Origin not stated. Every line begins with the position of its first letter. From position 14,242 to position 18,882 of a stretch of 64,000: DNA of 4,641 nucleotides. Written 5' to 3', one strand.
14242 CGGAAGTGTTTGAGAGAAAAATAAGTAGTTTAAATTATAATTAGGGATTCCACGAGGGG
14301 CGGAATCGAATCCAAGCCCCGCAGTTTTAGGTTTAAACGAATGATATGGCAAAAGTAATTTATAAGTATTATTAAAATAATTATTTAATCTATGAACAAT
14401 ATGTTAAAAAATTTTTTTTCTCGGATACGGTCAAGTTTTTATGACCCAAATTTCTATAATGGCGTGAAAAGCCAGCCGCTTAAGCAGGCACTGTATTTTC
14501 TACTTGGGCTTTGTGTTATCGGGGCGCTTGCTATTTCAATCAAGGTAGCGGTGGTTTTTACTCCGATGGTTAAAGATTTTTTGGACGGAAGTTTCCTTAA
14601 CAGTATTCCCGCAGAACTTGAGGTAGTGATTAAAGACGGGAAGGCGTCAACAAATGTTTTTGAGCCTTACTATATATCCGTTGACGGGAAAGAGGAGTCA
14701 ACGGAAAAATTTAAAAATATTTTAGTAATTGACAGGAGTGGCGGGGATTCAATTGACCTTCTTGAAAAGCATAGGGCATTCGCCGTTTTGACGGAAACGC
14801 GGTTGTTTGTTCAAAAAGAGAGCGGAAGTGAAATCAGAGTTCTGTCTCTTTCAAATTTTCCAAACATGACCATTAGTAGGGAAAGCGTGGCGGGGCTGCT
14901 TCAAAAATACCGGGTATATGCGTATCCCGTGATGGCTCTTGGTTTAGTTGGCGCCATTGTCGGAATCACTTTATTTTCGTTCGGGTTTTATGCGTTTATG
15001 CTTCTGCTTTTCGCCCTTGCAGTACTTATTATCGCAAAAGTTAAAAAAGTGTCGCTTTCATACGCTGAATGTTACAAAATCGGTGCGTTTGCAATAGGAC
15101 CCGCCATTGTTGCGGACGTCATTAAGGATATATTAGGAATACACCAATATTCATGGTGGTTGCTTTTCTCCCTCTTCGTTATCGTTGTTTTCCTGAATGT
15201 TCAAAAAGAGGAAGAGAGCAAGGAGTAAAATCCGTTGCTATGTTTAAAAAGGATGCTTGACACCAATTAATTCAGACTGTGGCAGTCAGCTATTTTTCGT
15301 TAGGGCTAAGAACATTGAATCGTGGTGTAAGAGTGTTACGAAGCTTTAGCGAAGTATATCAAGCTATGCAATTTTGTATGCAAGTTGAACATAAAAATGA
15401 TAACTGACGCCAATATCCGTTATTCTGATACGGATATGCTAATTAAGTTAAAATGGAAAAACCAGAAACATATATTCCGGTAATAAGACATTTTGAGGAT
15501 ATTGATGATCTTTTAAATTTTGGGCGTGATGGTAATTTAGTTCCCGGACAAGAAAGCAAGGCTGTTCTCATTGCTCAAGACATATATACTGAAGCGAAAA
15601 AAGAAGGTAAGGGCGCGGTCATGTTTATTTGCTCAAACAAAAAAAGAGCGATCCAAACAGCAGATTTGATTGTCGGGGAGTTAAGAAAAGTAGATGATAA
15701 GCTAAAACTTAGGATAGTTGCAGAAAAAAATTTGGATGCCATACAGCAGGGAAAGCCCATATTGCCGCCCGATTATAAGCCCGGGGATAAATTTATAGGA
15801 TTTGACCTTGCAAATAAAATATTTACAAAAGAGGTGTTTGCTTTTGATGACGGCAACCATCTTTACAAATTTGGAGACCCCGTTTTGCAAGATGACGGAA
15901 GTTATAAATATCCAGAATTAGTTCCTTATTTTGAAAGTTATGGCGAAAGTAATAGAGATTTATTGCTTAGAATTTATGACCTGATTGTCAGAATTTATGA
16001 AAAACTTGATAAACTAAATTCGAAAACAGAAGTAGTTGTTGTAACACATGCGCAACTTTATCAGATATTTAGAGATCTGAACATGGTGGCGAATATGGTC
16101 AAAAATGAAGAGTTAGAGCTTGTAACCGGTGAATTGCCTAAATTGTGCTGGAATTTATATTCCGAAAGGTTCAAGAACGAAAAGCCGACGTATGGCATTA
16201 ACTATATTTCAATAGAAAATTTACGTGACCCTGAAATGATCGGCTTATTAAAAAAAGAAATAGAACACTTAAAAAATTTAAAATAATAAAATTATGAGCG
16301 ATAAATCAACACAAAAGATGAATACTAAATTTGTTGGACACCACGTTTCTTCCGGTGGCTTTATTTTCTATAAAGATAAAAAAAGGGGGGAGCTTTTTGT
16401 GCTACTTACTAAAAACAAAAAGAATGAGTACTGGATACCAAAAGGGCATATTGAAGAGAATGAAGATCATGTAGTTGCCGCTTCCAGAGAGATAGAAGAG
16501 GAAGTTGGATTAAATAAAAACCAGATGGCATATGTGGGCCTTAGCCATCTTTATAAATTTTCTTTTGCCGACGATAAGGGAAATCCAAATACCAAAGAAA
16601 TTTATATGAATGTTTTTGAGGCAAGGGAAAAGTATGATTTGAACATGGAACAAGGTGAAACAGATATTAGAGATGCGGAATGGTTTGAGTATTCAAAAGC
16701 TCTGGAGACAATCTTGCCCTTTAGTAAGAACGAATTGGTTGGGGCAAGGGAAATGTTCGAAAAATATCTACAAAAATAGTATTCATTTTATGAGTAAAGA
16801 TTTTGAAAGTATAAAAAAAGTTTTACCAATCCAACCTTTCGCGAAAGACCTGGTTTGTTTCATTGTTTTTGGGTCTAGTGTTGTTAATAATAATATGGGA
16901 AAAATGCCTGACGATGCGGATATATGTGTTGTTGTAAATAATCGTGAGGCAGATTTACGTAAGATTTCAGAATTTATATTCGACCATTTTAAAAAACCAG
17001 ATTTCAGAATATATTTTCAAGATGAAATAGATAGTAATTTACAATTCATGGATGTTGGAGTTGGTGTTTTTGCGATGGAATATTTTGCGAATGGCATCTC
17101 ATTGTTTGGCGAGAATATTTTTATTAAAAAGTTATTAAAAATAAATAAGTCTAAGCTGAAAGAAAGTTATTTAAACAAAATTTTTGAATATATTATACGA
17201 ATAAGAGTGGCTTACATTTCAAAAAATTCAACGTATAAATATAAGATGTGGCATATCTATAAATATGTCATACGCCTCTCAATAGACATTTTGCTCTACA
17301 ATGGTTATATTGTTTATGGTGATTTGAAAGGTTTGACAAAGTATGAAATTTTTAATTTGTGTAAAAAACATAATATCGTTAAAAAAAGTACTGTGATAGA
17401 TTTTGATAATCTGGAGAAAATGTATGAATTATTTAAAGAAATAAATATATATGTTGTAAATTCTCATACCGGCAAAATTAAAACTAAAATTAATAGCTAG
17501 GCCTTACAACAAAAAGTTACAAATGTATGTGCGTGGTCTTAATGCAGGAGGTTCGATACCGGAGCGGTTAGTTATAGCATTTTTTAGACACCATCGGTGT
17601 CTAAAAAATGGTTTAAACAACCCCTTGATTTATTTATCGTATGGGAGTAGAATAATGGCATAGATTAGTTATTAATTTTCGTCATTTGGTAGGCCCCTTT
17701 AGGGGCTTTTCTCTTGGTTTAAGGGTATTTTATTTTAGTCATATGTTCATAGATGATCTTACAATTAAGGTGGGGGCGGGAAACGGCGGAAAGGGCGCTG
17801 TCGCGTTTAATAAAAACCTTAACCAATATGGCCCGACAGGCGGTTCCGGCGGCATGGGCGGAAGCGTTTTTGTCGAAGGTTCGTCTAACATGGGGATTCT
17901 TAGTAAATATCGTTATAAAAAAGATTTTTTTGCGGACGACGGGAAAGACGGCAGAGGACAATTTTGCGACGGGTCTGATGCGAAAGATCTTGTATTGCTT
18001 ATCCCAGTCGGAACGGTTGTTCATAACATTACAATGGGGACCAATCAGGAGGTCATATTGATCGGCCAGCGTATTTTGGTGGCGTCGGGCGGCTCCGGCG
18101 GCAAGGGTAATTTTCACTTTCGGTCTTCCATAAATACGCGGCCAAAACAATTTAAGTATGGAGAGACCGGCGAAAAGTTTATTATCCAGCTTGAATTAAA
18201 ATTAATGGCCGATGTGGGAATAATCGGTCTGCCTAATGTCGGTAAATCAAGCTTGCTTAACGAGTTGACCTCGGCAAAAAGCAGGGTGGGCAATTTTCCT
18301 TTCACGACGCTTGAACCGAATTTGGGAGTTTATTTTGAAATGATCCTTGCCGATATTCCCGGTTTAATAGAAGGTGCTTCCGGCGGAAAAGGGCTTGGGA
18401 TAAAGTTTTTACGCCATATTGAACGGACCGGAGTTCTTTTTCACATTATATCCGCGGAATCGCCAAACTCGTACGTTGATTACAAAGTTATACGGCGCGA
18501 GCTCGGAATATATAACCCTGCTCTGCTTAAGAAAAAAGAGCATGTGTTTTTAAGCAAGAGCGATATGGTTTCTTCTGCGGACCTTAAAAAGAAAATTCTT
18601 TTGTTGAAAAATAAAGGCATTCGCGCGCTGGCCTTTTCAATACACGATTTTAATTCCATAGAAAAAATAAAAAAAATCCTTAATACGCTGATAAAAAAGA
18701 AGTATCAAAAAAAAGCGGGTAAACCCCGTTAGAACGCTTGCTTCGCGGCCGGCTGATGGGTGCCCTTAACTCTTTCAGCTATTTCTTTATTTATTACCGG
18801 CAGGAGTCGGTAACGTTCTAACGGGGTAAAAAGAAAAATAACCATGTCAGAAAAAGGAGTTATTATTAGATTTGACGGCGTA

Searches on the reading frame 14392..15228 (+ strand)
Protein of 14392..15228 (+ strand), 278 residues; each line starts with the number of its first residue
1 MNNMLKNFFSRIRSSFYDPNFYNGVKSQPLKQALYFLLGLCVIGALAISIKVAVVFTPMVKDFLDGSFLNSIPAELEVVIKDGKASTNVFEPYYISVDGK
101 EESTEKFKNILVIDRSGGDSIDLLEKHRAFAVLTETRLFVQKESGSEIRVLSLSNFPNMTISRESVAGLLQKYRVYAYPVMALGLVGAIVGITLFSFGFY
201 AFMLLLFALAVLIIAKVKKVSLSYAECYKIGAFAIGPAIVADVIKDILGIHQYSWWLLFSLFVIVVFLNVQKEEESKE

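Call 39: search_protein_families(library=pfam, proteins=[window:14392-15228:+], max_evalue=0.0001)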
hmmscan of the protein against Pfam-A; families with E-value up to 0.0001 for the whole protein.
window:14392-15228:+ (278 aa): 1 family
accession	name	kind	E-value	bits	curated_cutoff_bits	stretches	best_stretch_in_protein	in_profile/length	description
PF06691.16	DUF1189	-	1.3e-20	74.4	28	1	9-268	1-242/244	Protein of unknown function (DUF1189)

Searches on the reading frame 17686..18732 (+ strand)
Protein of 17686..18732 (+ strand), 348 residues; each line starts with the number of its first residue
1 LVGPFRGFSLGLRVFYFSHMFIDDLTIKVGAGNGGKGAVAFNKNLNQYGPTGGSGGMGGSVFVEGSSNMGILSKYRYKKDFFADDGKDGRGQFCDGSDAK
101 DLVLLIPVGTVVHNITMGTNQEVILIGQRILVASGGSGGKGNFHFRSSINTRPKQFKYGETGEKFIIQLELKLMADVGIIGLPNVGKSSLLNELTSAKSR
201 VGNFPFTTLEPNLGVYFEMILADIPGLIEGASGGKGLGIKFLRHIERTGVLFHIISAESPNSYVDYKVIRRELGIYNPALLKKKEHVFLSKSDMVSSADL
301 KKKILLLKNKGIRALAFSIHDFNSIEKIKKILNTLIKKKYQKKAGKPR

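Call 37: search_protein_families(library=pfam, proteins=[window:17686-18732:+], max_evalue=0.0001)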
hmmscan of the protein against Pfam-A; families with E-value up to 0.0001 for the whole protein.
window:17686-18732:+ (348 aa): 3 families
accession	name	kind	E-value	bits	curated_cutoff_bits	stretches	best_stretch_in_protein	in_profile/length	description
PF01018.28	GTP1_OBG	-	7.8e-40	136.5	27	1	22-173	1-155/155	GTP1/OBG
PF01926.29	MMR_HSR1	-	6.4e-22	78.2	21.9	1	176-261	1-86/113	50S ribosome-binding GTPase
PF02421.24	FeoB_N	-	1.8e-10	41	27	1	177-227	3-57/156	Ferrous iron transport protein B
